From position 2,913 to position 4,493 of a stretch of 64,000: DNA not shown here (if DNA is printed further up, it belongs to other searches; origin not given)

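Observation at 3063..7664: McrBC type IV system coupled to an XRE controller and converging on an HTH-fused SPPY methyltransferase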

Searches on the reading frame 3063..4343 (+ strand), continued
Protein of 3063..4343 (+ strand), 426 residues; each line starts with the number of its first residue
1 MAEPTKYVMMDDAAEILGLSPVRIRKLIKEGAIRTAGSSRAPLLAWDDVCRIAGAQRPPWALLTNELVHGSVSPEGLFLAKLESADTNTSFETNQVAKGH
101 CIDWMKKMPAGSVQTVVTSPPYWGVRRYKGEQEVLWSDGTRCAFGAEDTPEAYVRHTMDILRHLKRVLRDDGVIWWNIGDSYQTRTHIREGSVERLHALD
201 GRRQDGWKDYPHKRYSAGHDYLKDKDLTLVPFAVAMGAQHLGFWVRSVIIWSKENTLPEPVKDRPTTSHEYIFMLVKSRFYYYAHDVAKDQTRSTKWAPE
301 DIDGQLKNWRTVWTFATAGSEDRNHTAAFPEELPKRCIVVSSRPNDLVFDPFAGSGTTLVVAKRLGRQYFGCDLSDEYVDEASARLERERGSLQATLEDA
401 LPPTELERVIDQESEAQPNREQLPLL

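Call 69: find_homologous_proteins(query=window:3063-4343:+, max_evalue=1e-30)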
Query window:3063-4343:+ (426 aa): 1563 proteins with E <= 1e-30 among 8000 candidates; the best 120 are listed.
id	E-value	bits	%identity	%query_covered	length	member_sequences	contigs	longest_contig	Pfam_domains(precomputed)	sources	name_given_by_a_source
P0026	2.5e-289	977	100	98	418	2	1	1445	PF01555.25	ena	-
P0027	3.4e-188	644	71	91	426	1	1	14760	PF01555.25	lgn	-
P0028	8.2e-149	514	55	96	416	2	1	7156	PF01555.25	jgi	-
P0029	6.6e-148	511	54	91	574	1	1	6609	PF13340.12,PF01555.25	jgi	jgi:DNA modification methylase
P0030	2.0e-140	487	54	92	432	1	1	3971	PF01555.25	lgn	-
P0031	1.1e-138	481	56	90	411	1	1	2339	PF01555.25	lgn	-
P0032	1.8e-138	480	55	90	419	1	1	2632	PF01555.25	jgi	jgi:DNA modification methylase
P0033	3.3e-138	479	53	92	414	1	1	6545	PF01555.25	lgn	-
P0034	5.1e-138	479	55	92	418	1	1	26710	PF01555.25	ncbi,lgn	-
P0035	5.3e-138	479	56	89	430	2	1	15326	PF01555.25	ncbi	-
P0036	1.2e-137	477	57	88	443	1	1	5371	PF01555.25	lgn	-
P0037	1.1e-136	474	54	90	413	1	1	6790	PF01555.25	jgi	-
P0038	2.8e-135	470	56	88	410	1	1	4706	PF01555.25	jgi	jgi:site-specific DNA-methyltransferase (cytosine-N4-specific)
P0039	3.0e-135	470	56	89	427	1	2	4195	PF01555.25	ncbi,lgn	-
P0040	5.9e-135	469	54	89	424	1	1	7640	PF01555.25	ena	-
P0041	1.5e-133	464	51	93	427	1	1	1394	PF01555.25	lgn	-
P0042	2.6e-133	463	54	91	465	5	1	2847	PF01555.25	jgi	jgi:DNA modification methylase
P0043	3.8e-133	463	57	89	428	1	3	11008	PF01555.25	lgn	-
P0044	5.2e-133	462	56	88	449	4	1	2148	PF01555.25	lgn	-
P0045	2.3e-132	460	50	98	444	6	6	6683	PF01555.25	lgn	-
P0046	4.0e-132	459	53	90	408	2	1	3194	PF01555.25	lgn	-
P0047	1.9e-131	457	54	89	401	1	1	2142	PF01555.25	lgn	-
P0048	4.8e-131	456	50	95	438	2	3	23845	PF01555.25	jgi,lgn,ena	jgi:DNA modification methylase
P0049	8.1e-131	455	53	90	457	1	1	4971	PF12728.14,PF01555.25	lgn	-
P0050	6.2e-130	452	54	89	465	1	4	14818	PF01555.25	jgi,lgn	jgi:DNA modification methylase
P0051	1.9e-129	450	52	88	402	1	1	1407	PF01555.25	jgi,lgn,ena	-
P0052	2.2e-129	450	50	99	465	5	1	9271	PF01555.25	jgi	jgi:DNA modification methylase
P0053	3.6e-128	446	50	90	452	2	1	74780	PF01555.25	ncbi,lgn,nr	ncbi:MAG: site-specific DNA-methyltransferase [Chloroflexi bacterium]|nr:site-specific DNA-methyltra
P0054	7.4e-128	445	49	92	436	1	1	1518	PF01555.25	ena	-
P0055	9.8e-128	445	52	89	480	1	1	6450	PF12728.14,PF00376.30,PF01555.25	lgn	-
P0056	1.4e-127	444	51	90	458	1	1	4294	PF01555.25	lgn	-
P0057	1.8e-127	444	51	86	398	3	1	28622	PF01555.25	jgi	-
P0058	8.1e-127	442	50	94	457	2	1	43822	PF01555.25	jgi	-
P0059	1.2e-126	441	51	90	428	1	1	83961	PF01555.25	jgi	jgi:site-specific DNA-methyltransferase (cytosine-N4-specific)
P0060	1.3e-126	441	52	89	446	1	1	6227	PF01555.25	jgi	-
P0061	3.6e-126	440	53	89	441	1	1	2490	PF01555.25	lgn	-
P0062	9.7e-125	435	52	90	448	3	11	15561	PF08242.19,PF01555.25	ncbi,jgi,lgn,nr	ncbi:MAG: hypothetical protein B6D41_14365 [Chloroflexi bacterium UTCFX4]|jgi:DNA modification methy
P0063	1.9e-124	434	50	94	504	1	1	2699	PF01555.25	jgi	jgi:DNA modification methylase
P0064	2.7e-124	433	51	92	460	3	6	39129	PF01555.25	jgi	-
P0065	1.1e-123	431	51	89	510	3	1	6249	PF12728.14,PF01555.25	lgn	-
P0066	1.5e-123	431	50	90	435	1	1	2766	PF01555.25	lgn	-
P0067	2.0e-123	431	49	89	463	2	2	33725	PF01555.25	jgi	jgi:DNA modification methylase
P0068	3.4e-122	427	51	89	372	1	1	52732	PF01555.25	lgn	-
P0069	5.0e-122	426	48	92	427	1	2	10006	PF01555.25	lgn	-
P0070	4.5e-120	420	50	90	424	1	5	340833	PF01555.25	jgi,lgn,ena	-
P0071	1.0e-119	418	50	96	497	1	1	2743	PF01555.25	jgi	jgi:DNA modification methylase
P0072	1.5e-119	418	49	90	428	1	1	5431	PF01555.25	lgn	-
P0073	3.0e-119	417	47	91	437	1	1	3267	PF01555.25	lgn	-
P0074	6.7e-118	412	50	89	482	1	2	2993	PF08242.19,PF01555.25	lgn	-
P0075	7.6e-118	412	48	89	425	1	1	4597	PF01555.25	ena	-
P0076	1.0e-116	408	48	91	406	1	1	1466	PF01555.25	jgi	jgi:DNA modification methylase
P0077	9.4e-116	405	52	86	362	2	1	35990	PF01555.25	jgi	-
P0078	4.6e-115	403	49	91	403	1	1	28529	PF01555.25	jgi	jgi:DNA modification methylase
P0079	7.3e-115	402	49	89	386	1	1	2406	PF01555.25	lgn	-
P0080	1.3e-114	401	53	79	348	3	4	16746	PF01555.25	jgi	jgi:DNA modification methylase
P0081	3.0e-112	394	49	85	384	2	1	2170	PF12728.14,PF01555.25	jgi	-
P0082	4.6e-108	380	46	90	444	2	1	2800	PF01555.25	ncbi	-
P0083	1.6e-107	378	48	90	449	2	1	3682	PF01555.25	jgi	jgi:DNA modification methylase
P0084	5.4e-107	376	46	89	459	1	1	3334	PF01555.25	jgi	jgi:DNA modification methylase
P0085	3.5e-106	374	46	92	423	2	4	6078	PF01555.25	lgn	-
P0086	9.7e-104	366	47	90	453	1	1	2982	PF12728.14,PF01555.25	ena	-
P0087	9.9e-104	366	57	68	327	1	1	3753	PF01555.25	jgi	jgi:DNA modification methylase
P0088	5.9e-97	343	48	89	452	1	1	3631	PF01555.25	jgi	jgi:DNA modification methylase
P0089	3.2e-96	341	43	91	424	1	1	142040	PF01555.25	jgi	jgi:DNA modification methylase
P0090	1.2e-95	339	41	91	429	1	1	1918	PF01555.25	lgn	-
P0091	2.7e-94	335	62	55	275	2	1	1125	PF01555.25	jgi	jgi:DNA modification methylase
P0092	2.8e-94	335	43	91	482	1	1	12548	PF01555.25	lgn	-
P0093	1.3e-93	332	43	92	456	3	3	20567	PF01555.25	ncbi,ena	-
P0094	2.0e-93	332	50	71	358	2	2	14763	PF01555.25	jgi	jgi:DNA modification methylase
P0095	3.6e-91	324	41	90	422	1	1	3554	PF01555.25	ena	-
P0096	6.1e-91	324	46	88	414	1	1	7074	PF01555.25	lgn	-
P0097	1.3e-90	322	55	59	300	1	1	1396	PF01555.25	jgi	jgi:DNA modification methylase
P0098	4.0e-89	318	42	90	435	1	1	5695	PF01555.25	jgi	jgi:DNA modification methylase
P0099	3.4e-87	311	42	88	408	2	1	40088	PF01555.25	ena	-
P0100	4.4e-87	311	42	89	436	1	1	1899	PF01555.25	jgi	jgi:DNA modification methylase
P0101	1.6e-85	306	41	92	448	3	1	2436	PF01555.25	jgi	-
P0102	3.6e-85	304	42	90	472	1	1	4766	PF01555.25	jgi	jgi:DNA modification methylase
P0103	8.1e-85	303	42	88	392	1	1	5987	PF01555.25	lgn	-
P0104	1.7e-84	302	42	90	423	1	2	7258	PF01555.25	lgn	-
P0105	8.0e-82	293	40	91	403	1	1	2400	PF01555.25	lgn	-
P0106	4.1e-81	291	41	93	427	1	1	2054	PF01555.25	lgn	-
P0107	7.8e-80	287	40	95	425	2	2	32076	PF01555.25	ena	-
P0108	1.0e-79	287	41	88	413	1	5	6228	PF01555.25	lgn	-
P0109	4.0e-79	285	52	57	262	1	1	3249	PF01555.25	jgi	-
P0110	4.9e-79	284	40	92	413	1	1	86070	PF01555.25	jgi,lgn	jgi:DNA modification methylase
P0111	1.4e-78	283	40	91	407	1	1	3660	PF01555.25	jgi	jgi:DNA modification methylase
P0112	2.7e-78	282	38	90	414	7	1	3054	PF01555.25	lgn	-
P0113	3.6e-75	272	40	91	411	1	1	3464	PF01555.25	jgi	jgi:DNA modification methylase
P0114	1.1e-73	267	59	48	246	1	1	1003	PF01555.25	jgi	jgi:DNA modification methylase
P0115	1.5e-73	266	54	54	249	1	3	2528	PF01555.25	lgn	-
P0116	6.4e-73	264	40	88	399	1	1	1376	PF01555.25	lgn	-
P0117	4.1e-72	261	44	67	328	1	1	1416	PF01555.25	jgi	jgi:DNA modification methylase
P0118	8.2e-71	257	38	69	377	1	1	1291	PF01555.25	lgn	-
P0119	7.8e-70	254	38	67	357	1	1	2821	PF01555.25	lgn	-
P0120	1.3e-69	253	45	67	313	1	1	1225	PF01555.25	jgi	-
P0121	1.3e-69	253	40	67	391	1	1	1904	PF01555.25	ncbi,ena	-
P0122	4.3e-69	252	41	68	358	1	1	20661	PF01555.25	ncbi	-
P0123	6.0e-69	251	39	69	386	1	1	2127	PF01555.25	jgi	-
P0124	1.1e-68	250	37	59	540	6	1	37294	PF01555.25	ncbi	-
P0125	2.9e-68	249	42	65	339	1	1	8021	PF01555.25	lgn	-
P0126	3.3e-68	249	39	67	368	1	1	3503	PF01555.25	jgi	-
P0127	3.4e-68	249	44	67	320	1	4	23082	PF01555.25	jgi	-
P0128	8.9e-68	247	39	65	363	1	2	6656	PF01555.25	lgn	-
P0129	9.1e-68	247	36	66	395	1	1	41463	PF01555.25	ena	-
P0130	1.1e-67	247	40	68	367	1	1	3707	PF01555.25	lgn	-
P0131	1.1e-67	247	38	69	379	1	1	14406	PF01555.25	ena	-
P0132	1.9e-67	246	43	67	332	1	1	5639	PF01555.25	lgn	-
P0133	2.1e-67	246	38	69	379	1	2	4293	PF01555.25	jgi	-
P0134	2.9e-67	245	38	64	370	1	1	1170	PF01555.25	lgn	-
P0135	9.1e-67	244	36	90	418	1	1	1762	PF01555.25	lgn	-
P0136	1.1e-66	244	43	57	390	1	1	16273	PF01555.25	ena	-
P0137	1.6e-66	243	39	65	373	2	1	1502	PF01555.25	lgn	-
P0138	1.6e-66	243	43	58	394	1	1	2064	PF01555.25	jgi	-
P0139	1.6e-66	243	42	74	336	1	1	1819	PF01555.25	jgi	-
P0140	1.7e-66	243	42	66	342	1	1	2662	PF01555.25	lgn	-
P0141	2.3e-66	243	42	56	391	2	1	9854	PF01555.25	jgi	-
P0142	5.1e-66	241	44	65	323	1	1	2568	PF13649.13,PF08241.19,PF01555.25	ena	-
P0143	7.8e-66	241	38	69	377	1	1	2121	PF01555.25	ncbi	-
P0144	8.5e-66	241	40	65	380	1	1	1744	PF01555.25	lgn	-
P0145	1.8e-65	240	35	59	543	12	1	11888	PF01555.25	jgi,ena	-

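Call 70: find_encoding_contigs(protein=P0034, flank=6000, max_places=2)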
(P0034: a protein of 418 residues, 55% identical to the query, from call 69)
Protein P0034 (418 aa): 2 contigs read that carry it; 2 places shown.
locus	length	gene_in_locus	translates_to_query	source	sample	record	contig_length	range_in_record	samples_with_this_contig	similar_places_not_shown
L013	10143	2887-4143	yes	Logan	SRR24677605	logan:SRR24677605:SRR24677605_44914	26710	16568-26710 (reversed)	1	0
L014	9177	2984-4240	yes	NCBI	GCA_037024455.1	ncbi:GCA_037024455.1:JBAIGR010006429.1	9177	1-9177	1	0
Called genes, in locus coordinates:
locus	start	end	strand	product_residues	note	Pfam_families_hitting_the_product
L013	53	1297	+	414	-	PF07728:AAA_5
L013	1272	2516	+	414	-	-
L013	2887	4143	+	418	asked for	PF01555:N6_N4_Mtase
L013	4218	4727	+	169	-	-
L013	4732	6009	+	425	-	PF08401:ArdcN, PF19663:DUF6166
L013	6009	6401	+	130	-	-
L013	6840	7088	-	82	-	-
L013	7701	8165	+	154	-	-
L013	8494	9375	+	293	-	PF02899:Phage_int_SAM_1, PF00589:Phage_integrase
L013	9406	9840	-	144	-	PF01850:PIN (weak)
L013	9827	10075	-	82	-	-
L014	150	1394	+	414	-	PF07728:AAA_5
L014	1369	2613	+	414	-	-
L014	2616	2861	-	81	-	PF12728:HTH_17 (weak)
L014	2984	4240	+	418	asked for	PF01555:N6_N4_Mtase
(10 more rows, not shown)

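Call 71: find_encoding_contigs(protein=P0035, flank=6000, max_places=2)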
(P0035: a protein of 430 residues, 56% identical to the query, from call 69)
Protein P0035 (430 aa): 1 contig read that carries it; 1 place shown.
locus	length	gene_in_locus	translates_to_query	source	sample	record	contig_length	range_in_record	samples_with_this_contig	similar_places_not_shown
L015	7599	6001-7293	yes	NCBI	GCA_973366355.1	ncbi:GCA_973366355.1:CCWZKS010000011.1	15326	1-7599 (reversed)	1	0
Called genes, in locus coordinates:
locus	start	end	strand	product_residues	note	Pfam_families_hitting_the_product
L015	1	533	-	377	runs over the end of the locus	PF01609:DDE_Tnp_1 (weak)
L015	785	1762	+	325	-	PF00296:Bac_luciferase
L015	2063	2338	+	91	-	-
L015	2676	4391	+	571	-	PF07728:AAA_5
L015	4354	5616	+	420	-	-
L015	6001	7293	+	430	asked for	PF01555:N6_N4_Mtase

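Call 76: find_related_loci(query=A7, collection=genome_contigs, flank=8000)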
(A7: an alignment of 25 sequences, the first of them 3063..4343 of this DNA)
Query A7 (426 aa) in genome_contigs; peptide patterns used: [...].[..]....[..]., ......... (x = any residue, [..] = any of these).
559 stretches matched a pattern; 496 encode a relative of the query (tblastn E <= 1e-3); the best 80 are kept; 80 distinct loci.
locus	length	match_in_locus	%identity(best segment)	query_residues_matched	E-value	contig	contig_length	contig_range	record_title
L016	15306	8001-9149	57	8-394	6e-139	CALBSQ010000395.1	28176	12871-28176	MAG TPA_asm: uncultured Chloroflexi bacterium isolate SRR5457059_bin.8_CONCOCT_v1.1_MAG genome assembly, contig: ERZ7950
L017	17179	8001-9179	50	2-386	2e-131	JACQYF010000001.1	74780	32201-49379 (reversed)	MAG: Chloroflexi bacterium isolate NC_groundwater_1534_Pr4_S-0.65um_60_13 SR1-18-Sp65_coassembly_scaffold_100656, whole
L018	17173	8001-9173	50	7-386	1e-126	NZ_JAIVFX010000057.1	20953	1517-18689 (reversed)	Nostoc sp. XA010 NODE_57_length_20953_cov_110.763325, whole genome shotgun sequence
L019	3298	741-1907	51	7-387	3e-130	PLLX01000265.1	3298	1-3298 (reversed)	MAG: Bacteroidales bacterium isolate fen_983 73.20120800_E3S.44_contig_145508, whole genome shotgun sequence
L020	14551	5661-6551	50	96-400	1e-93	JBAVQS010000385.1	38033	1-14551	MAG: Anaerolineae bacterium isolate MFD03971_ilm_asm_bin21 k127_36108, whole genome shotgun sequence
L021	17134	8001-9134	39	7-382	2e-81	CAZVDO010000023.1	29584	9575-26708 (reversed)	MAG TPA_asm: uncultured Anaerolinea sp. isolate SRP237561_co1_326 genome assembly, contig: NODE_2334_length_29584_cov_61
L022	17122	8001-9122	38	4-386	1e-79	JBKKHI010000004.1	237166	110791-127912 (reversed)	Natrialbaceae archaeon A-arb3/5 NODE_4_length_237166_cov_156.455078, whole genome shotgun sequence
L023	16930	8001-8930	37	90-386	1e-62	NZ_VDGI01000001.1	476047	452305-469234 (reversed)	Psychrobacillus vulpis strain Z8 scaffold1, whole genome shotgun sequence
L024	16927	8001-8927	37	91-386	2e-62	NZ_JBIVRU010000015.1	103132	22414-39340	Lysinibacillus sp. NPDC092081 NPDC092081_190_G6.ctg-0015, whole genome shotgun sequence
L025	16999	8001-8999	34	75-388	2e-57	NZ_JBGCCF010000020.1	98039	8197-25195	Lysinibacillus sp. RC46 Ga0573086_20, whole genome shotgun sequence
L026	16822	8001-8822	39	81-387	8e-56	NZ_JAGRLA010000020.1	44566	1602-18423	MAG: Bauldia sp. isolate HKST-UBA53 k127_180616, whole genome shotgun sequence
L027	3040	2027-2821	38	93-387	1e-55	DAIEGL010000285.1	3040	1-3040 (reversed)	MAG TPA_asm: Geobacter sp. isolate clean984 k141_1426002, whole genome shotgun sequence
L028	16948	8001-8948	38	55-387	3e-55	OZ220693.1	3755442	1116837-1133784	MAG: Dehalococcoidia bacterium isolate bb874fd2-ee0c-4288-94b4-44cbacb43f92 genome assembly, chromosome: 1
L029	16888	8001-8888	36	86-405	5e-55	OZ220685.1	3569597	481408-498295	MAG: Dehalococcoidia bacterium isolate 2a27cef4-6af2-4f96-82a3-29fad4755a7e genome assembly, chromosome: 1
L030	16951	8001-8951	37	89-386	5e-55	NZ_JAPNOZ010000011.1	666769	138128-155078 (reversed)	Psychrobacillus sp. NEAU-3TGS Scaffold_11, whole genome shotgun sequence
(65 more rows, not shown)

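Call 78: list_cluster_members(proteins=[P0001, window:3063-4343:+, window:4359-5678:-, window:7377-7664:-])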
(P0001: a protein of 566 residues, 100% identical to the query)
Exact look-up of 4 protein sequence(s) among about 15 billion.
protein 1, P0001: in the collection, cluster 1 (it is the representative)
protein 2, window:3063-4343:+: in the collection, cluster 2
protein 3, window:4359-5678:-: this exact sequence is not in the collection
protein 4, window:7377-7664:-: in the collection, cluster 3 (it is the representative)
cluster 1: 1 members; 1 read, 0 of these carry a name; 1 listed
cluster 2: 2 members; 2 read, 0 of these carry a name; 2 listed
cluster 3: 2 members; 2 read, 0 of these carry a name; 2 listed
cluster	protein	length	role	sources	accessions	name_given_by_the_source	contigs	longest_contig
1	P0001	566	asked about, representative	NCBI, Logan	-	-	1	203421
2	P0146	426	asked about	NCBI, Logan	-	-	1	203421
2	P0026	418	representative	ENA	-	-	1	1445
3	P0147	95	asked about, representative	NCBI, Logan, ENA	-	-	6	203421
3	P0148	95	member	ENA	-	-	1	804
